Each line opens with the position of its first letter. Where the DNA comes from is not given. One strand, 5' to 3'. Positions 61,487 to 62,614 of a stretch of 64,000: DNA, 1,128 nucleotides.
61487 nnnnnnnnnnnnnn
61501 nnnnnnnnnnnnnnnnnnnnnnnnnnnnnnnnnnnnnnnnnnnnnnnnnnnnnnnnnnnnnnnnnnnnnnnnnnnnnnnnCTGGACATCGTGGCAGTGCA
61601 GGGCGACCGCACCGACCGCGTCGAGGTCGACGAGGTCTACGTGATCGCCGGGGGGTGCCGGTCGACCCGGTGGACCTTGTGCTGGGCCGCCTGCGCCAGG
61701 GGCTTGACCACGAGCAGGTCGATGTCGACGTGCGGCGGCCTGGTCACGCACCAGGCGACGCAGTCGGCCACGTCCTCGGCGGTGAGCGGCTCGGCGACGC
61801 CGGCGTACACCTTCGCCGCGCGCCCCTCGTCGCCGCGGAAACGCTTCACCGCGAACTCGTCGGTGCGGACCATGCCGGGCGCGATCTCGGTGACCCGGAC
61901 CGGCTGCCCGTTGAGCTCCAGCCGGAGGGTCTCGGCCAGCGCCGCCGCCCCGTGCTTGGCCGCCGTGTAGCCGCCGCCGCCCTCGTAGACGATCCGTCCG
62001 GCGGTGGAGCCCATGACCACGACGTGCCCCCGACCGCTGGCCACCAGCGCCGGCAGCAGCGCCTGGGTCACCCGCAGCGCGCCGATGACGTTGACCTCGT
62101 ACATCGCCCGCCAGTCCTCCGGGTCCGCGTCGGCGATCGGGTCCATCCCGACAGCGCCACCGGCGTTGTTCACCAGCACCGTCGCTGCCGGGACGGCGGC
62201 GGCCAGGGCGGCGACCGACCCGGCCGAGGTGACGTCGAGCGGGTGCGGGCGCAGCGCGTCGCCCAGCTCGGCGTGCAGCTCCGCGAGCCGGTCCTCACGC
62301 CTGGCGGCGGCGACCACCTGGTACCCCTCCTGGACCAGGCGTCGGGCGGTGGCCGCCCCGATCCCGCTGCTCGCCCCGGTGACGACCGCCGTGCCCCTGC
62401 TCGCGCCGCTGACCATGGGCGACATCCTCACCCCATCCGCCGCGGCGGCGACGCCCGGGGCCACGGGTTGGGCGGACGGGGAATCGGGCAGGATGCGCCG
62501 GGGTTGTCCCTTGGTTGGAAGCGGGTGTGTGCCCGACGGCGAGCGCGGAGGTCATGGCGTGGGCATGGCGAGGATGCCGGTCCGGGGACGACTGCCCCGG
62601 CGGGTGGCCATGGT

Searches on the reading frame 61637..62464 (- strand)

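Call 63: search_protein_families(library=pfam, max_evalue=0.0001, proteins=[window:61637-62464:-])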
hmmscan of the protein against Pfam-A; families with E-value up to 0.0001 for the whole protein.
window:61637-62464:- (275 aa): 6 families
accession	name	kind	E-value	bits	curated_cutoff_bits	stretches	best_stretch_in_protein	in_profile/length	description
PF00106.31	adh_short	-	6.4e-46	156.7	26.6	1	25-203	2-186/195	short chain dehydrogenase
PF13561.12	adh_short_C2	-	5.5e-33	114.9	27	1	30-238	1-215/236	Enoyl-(Acyl carrier protein) reductase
PF08659.16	KR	-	4.7e-11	43.4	22.6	1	24-181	1-164/180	KR domain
PF01370.27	Epimerase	-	6.4e-09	36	20.9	1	27-154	2-116/240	NAD dependent epimerase/dehydratase family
PF13460.12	NAD_binding_10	-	5.6e-07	30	27.2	1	30-243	1-184/184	NAD(P)H-binding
PF03807.23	F420_oxidored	-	5.6e-06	27.3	21.6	0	35-81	10-59/94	NADP oxidoreductase coenzyme F420-dependent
